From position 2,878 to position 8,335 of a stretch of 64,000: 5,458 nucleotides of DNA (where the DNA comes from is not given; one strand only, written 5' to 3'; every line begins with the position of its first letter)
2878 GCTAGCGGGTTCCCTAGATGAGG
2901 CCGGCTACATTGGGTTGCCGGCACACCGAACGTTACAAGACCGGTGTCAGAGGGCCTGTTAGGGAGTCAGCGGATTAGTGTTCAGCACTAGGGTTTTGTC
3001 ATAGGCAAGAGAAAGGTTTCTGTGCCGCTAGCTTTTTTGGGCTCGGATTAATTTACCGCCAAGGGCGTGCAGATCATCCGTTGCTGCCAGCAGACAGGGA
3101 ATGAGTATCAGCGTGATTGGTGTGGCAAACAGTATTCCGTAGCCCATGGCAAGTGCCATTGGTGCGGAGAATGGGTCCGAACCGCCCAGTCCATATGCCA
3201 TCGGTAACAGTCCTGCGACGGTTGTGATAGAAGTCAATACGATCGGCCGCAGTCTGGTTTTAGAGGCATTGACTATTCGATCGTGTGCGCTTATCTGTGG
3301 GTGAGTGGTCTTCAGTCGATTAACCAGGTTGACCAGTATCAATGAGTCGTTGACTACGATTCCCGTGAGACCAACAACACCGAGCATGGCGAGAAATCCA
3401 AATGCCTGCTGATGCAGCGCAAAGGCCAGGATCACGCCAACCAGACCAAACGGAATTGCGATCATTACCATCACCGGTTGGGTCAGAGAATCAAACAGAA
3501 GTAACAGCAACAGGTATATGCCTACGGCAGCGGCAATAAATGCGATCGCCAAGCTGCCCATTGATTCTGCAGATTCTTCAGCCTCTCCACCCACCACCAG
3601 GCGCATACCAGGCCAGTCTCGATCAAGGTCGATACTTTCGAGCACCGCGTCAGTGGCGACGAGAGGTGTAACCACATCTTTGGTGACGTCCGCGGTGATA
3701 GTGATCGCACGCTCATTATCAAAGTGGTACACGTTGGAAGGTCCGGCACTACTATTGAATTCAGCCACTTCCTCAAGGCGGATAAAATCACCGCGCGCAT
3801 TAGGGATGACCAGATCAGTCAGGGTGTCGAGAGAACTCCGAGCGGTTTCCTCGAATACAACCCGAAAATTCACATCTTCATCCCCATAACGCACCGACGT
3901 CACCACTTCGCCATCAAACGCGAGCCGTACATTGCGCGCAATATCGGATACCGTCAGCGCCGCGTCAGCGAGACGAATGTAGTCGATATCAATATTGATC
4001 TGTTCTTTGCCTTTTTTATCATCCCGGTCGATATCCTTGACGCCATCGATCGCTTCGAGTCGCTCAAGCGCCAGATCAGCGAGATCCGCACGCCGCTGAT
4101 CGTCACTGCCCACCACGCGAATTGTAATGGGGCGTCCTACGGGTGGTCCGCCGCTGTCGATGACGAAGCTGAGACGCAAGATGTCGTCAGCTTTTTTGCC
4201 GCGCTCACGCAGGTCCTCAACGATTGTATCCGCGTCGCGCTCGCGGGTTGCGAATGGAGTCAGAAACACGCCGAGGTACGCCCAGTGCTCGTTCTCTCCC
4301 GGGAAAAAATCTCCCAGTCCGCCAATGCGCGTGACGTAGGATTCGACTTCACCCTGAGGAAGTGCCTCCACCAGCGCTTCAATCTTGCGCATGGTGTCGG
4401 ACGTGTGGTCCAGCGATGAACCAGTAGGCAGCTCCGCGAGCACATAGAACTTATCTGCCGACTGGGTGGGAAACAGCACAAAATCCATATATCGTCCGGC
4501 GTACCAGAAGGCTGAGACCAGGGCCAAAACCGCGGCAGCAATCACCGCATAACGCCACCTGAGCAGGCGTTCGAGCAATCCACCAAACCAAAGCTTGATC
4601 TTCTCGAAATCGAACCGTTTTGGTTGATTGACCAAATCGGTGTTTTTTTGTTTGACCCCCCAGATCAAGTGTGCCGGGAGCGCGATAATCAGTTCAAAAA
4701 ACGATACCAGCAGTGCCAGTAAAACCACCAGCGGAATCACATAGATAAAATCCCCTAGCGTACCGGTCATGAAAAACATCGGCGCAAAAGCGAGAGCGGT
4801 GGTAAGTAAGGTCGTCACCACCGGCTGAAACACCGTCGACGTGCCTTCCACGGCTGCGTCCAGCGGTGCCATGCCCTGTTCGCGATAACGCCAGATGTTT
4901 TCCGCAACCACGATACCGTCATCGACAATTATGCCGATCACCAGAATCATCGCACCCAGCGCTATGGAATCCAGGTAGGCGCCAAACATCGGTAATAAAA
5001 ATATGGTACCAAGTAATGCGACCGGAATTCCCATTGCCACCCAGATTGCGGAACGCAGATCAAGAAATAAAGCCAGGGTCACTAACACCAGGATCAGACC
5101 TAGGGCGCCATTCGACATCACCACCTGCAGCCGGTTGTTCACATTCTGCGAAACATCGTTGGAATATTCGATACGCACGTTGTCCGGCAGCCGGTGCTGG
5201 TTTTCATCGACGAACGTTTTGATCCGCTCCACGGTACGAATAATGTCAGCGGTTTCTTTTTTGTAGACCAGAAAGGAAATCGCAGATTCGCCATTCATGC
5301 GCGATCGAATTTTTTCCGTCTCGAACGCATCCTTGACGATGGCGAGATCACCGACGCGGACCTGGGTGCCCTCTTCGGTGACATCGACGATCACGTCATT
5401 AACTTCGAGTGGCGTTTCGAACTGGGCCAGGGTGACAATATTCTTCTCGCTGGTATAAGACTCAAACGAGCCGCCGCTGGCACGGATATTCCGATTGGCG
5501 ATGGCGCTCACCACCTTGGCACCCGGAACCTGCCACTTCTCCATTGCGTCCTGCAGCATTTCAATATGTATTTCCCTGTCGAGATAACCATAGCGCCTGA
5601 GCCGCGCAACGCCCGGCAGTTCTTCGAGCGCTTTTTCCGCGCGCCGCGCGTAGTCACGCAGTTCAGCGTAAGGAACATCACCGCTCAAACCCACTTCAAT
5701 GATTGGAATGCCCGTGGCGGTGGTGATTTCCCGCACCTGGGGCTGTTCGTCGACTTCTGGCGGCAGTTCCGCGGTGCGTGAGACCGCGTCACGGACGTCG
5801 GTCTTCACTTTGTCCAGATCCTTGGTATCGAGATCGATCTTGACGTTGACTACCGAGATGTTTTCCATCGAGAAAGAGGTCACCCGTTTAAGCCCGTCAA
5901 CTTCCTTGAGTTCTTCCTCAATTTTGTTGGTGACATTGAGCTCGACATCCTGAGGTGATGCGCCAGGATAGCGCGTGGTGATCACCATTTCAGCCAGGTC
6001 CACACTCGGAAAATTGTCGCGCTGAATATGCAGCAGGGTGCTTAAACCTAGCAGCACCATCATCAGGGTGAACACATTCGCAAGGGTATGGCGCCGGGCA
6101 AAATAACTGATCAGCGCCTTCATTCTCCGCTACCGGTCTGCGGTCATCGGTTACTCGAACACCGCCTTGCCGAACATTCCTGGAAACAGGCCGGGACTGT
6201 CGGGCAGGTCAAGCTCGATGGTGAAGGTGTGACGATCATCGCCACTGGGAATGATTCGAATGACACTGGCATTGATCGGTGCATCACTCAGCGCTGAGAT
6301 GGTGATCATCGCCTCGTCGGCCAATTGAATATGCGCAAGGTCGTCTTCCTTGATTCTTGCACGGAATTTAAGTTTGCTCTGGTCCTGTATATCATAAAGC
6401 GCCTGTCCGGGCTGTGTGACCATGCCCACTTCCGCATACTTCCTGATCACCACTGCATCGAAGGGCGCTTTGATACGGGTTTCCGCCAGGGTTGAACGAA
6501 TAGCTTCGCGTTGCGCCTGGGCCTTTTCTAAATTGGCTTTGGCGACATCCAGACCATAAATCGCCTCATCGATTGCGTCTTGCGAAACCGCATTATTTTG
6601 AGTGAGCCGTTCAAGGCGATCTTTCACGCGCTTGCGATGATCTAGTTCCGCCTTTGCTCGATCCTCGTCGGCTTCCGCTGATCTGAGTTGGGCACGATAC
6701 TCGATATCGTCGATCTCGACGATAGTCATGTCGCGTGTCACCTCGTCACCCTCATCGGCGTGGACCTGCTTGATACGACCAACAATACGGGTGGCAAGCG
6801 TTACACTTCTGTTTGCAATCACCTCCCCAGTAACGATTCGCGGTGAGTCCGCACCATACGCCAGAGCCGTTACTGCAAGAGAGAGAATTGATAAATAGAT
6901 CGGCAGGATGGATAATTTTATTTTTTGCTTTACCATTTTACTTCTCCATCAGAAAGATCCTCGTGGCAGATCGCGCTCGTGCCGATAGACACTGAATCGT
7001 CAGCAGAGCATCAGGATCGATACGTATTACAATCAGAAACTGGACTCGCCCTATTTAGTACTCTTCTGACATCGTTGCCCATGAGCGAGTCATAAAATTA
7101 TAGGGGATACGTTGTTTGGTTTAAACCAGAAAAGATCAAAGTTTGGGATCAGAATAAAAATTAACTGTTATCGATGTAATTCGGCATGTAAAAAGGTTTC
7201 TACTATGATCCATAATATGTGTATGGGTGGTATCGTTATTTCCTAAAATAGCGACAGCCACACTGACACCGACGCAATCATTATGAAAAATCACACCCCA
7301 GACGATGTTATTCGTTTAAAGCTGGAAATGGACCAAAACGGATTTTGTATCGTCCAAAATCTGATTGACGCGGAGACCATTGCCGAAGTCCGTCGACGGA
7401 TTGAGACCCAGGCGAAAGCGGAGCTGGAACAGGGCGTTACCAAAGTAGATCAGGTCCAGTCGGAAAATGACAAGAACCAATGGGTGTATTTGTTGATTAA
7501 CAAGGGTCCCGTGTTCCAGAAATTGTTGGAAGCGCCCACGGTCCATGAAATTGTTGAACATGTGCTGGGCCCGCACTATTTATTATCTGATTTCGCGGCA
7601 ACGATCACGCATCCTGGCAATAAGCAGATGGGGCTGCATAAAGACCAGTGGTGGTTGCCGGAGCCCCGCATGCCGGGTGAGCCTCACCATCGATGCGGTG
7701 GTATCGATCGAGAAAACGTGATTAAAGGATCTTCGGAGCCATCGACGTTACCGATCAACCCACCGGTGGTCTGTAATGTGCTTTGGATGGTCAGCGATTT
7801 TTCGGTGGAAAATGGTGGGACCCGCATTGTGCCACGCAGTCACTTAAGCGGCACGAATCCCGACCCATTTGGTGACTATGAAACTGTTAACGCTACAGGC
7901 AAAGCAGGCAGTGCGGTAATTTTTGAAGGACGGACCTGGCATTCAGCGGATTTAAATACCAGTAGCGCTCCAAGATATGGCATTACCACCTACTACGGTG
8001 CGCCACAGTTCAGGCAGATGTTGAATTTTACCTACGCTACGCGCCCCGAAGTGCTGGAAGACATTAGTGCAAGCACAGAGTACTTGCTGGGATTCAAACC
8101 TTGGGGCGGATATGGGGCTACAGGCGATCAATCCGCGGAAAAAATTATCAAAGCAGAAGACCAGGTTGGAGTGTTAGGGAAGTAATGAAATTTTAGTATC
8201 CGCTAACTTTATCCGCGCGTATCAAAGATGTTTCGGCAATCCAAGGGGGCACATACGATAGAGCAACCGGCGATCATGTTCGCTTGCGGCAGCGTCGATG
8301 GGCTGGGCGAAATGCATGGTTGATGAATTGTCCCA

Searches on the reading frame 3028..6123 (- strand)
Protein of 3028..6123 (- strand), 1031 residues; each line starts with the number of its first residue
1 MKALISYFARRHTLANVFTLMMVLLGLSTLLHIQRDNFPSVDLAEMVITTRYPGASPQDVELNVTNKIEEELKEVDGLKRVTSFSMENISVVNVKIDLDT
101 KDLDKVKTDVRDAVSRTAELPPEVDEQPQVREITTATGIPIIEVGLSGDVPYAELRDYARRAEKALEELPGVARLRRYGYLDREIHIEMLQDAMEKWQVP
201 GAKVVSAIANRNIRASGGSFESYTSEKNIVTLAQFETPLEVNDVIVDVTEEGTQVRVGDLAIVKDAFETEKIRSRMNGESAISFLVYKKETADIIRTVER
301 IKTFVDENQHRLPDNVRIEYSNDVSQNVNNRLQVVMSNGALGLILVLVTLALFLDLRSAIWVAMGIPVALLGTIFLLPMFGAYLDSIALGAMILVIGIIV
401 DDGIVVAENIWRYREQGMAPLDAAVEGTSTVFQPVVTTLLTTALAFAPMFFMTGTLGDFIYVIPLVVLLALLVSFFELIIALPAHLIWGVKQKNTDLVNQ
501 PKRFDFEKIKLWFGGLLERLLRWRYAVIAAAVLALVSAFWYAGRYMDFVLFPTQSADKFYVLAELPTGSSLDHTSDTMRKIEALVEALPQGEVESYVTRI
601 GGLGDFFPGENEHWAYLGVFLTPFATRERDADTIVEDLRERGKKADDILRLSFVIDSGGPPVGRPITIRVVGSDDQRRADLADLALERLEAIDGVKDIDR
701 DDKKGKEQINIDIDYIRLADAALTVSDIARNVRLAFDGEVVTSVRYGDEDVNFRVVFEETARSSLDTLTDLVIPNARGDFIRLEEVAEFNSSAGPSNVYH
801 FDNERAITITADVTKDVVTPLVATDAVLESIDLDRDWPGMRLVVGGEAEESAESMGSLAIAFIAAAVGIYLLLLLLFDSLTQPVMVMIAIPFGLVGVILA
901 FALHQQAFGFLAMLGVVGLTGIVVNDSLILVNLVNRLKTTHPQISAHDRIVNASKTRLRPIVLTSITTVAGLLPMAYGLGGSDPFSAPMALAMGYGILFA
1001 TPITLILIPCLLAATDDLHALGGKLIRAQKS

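Call 46: search_protein_families(library=pfam, proteins=[window:3028-6123:-], max_evalue=0.0001)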
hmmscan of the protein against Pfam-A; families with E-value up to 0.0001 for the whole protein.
window:3028-6123:- (1031 aa): 2 families
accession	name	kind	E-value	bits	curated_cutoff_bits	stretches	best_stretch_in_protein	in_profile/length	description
PF00873.25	ACR_tran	-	3.2e-171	571.8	28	1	5-1012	2-1017/1021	AcrB/AcrD/AcrF family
PF02355.23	SecD_SecF_C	-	4.1e-08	33.3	20.5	1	322-473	19-170/189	Protein export membrane protein SecD/SecF, C-terminal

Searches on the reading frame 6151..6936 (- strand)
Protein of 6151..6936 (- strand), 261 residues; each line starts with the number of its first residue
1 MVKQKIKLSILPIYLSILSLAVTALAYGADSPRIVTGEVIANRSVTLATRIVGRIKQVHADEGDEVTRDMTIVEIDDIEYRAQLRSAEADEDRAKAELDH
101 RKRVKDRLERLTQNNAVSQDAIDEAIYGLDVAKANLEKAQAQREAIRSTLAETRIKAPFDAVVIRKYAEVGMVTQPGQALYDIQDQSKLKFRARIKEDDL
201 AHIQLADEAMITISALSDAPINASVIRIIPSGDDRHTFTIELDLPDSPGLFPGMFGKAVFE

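Call 46: search_protein_families(library=pfam, proteins=[window:6151-6936:-], max_evalue=0.0001)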
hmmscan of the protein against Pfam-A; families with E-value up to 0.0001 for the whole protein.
window:6151-6936:- (261 aa): 2 families
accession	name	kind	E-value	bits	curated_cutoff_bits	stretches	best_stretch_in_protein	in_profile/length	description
PF16576.10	HlyD_D23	-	2.7e-18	66.5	30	1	42-255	17-213/214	Barrel-sandwich domain of CusB or HlyD membrane-fusion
PF13437.12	HlyD_3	-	8e-14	52.7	22.2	1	155-245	2-96/106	HlyD family secretion protein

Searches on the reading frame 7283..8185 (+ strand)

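Call 46: search_protein_families(library=pfam, proteins=[window:7283-8185:+], max_evalue=0.0001)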
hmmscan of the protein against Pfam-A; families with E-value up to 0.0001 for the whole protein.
window:7283-8185:+ (300 aa): 1 family
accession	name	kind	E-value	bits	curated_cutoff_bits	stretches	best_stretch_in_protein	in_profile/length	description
PF05721.19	PhyH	-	3.1e-25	90.1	22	1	17-231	2-211/213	Phytanoyl-CoA dioxygenase (PhyH)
